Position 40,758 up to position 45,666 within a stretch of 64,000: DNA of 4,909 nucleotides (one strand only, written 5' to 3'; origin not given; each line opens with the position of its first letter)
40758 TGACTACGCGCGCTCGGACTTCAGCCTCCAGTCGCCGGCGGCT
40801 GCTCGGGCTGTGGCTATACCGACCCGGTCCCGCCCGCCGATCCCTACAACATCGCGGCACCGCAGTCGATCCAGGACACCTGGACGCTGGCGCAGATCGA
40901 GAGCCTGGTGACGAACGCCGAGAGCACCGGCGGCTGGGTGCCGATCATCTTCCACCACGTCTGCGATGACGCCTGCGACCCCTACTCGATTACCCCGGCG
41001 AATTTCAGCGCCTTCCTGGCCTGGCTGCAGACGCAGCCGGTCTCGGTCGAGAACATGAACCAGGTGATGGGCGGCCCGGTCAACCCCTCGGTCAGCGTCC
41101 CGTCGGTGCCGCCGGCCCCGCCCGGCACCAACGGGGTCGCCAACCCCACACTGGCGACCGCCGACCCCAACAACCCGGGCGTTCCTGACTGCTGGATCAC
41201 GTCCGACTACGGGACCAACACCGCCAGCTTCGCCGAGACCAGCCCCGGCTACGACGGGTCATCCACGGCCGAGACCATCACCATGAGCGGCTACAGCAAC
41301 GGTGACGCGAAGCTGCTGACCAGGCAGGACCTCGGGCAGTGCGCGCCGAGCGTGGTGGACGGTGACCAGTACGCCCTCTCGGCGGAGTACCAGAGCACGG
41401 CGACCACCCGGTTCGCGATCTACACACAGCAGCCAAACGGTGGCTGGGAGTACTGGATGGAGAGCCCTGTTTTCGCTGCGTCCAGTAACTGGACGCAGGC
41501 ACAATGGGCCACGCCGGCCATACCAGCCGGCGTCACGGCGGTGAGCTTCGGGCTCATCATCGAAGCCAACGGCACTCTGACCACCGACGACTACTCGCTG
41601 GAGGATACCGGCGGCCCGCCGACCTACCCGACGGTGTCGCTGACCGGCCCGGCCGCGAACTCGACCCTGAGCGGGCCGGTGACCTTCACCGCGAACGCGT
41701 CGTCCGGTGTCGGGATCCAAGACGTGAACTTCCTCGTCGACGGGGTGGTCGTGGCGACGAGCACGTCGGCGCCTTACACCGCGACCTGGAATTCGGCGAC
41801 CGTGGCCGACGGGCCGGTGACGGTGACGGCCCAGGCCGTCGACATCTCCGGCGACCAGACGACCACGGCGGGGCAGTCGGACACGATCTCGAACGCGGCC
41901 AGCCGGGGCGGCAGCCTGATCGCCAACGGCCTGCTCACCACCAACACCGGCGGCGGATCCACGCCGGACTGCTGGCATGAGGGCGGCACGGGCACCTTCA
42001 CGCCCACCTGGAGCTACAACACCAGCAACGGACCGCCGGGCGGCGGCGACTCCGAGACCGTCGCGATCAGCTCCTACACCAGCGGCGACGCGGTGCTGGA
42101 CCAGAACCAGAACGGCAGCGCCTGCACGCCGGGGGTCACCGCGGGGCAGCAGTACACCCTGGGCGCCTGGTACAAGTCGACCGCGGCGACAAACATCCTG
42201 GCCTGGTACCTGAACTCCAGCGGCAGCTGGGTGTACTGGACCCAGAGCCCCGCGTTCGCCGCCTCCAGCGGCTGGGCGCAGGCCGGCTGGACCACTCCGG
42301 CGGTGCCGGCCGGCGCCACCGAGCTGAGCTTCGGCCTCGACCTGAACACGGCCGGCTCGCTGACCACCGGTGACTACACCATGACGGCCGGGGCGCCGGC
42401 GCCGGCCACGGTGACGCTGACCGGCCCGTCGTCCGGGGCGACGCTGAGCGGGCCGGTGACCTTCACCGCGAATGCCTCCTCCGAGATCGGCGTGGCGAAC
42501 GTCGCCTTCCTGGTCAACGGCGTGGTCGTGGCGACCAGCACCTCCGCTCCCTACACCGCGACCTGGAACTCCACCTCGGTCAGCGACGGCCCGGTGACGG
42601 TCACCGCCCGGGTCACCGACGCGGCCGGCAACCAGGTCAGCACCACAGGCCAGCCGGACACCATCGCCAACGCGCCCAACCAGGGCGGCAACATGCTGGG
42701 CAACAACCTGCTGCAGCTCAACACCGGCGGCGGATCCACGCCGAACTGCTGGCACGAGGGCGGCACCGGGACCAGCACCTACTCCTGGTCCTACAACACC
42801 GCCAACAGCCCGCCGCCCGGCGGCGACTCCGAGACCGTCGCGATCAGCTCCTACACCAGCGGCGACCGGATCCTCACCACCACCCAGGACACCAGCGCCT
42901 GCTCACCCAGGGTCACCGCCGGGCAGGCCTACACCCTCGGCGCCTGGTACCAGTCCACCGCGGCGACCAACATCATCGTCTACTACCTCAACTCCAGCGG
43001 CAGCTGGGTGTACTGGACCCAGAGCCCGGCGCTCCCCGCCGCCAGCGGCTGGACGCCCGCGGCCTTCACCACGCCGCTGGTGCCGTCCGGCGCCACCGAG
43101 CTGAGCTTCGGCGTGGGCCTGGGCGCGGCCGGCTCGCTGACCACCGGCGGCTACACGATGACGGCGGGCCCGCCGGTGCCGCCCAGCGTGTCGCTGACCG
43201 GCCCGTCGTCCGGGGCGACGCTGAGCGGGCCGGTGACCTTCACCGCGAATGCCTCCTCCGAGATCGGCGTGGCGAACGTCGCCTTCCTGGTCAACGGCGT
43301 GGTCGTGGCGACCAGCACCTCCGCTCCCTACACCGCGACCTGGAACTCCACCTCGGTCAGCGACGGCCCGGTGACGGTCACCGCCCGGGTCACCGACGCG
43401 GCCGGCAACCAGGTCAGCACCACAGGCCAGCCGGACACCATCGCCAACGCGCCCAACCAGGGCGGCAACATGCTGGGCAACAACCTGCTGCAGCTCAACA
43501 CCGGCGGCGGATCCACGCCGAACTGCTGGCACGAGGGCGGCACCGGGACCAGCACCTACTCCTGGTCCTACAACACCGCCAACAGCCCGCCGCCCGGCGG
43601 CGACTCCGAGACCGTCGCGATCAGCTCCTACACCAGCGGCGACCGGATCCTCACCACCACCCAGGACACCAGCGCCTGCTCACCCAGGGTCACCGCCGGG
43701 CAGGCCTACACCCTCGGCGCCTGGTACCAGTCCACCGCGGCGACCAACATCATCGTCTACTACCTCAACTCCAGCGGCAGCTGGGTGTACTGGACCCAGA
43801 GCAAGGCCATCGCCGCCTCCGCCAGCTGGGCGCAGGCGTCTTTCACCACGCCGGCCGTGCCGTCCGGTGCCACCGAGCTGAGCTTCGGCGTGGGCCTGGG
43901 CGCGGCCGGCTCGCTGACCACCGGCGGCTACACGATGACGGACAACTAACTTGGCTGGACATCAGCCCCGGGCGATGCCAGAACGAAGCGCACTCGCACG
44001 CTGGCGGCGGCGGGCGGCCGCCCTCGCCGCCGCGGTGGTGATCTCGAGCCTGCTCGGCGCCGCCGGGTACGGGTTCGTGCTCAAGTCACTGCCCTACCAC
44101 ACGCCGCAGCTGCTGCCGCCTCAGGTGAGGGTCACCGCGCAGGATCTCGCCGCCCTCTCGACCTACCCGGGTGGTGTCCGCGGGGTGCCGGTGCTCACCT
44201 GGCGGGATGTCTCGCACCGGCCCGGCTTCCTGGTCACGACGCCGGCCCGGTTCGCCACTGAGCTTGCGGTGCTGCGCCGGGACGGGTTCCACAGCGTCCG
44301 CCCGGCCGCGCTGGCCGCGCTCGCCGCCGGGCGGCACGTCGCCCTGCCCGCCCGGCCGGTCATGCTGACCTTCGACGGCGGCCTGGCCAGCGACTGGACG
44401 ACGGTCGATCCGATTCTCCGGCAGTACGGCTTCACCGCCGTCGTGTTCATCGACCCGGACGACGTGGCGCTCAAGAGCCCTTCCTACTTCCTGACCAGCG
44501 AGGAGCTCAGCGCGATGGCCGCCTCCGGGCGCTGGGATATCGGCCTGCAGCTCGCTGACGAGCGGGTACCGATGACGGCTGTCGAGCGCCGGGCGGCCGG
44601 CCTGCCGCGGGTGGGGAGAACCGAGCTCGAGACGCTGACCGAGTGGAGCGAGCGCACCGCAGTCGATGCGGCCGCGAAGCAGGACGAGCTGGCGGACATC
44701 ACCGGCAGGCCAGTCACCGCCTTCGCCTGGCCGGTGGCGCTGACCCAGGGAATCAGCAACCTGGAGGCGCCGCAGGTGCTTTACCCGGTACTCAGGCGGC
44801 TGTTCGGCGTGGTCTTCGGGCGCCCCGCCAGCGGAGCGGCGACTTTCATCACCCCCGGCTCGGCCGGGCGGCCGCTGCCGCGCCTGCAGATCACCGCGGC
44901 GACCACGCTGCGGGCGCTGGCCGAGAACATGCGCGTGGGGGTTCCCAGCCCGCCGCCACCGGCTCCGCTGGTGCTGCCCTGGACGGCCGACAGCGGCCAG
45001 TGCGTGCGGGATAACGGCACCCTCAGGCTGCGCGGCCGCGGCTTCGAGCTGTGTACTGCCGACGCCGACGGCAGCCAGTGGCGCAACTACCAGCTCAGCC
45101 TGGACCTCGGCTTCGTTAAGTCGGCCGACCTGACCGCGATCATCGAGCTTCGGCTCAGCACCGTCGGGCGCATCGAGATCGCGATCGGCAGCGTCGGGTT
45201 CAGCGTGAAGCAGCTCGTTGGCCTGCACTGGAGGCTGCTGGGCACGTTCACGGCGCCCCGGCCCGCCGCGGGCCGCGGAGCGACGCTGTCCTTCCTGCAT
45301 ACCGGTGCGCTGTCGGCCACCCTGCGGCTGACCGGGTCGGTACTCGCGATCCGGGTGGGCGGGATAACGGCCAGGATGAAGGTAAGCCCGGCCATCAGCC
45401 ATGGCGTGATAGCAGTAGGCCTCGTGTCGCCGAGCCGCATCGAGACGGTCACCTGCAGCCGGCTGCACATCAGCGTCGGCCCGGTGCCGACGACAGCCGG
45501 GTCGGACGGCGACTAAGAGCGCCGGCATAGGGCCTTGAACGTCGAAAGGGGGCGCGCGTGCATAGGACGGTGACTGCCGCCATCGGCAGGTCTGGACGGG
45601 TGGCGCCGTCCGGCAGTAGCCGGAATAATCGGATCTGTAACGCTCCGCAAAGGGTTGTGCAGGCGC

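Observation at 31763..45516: Nine-gene translationally coupled polysaccharide operon mixing a priming sugar transferase with a HasA-like synthase and three CE4 modules, without any flippase, polymerase or exporter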

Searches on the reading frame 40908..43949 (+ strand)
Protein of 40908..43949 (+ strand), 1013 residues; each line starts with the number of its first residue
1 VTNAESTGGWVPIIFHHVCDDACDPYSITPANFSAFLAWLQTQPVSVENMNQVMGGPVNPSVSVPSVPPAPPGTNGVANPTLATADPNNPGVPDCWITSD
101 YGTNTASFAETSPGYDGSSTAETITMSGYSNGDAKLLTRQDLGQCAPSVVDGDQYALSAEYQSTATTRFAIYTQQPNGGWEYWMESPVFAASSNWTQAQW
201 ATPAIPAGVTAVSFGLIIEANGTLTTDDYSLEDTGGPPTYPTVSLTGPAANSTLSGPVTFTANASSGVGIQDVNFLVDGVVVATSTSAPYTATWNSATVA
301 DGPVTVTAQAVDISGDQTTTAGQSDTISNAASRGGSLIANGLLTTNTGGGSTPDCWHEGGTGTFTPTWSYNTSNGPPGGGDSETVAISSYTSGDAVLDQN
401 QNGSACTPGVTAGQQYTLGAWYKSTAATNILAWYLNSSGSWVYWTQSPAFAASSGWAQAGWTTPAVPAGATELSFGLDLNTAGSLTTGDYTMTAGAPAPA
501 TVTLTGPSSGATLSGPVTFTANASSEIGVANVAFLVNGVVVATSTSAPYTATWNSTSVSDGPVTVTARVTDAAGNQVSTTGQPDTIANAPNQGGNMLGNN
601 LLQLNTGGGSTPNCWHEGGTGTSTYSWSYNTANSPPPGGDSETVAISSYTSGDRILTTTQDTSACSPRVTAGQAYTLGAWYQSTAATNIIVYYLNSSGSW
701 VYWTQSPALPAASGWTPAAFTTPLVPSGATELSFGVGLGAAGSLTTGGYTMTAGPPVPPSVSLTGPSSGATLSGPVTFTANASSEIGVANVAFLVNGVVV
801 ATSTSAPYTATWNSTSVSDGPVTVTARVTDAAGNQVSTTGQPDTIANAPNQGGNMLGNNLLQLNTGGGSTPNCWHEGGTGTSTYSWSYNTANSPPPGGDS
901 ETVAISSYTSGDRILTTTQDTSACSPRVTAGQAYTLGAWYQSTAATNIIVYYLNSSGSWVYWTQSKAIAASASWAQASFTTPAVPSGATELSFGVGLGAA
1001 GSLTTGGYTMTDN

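Call 7: search_protein_families(library=pfam, proteins=[window:40908-43949:+], max_evalue=0.01)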
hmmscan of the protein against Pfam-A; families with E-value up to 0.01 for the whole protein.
window:40908-43949:+ (1013 aa): 4 families
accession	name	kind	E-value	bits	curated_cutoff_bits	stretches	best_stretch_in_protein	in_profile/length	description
PF17957.7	Big_7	-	9.2e-44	148.4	24.1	3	759-826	1-70/70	Bacterial Ig domain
PF03944.20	Endotoxin_C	-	3e-08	34.6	21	0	900-982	16-107/142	delta endotoxin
PF19077.6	Big_13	-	9.5e-06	26.5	27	0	529-580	40-94/102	Bacterial Ig-like domain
PF12245.14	Big_3_2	-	0.0045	17.6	23.3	0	485-582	18-116/122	Bacterial Ig-like domain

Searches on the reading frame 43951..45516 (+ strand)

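Call 6: search_protein_families(library=pfam, proteins=[window:43951-45516:+], max_evalue=0.01)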
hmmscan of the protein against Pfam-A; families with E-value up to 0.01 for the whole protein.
window:43951-45516:+ (521 aa): 1 family
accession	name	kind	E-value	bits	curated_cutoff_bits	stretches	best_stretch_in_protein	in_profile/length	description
PF01522.26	Polysacc_deac_1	-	6.7e-07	29.8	23.1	1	132-263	4-106/124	Polysaccharide deacetylase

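Call 8: search_protein_families(library=ncbifam, proteins=[window:43951-45516:+], max_evalue=0.001)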
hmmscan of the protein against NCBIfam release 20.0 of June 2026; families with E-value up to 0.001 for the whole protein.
window:43951-45516:+ (521 aa): 3 families
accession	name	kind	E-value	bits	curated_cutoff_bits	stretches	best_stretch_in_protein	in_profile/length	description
TIGR03938.2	deacetyl_PgaB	equivalog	1.2e-11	43.7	321.9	1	97-165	27-94/621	poly-beta-1,6-N-acetyl-D-glucosamine N-deacetylase PgaB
NF011177.0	PRK14582.1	equivalog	3.9e-09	35.3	923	1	93-271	66-261/671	poly-beta-1,6-N-acetyl-D-glucosamine N-deacetylase PgaB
NF011176.0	PRK14581.1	equivalog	3.4e-05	22.2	1091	1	79-165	49-137/673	poly-beta-1,6-N-acetyl-D-glucosamine N-deacetylase PgaB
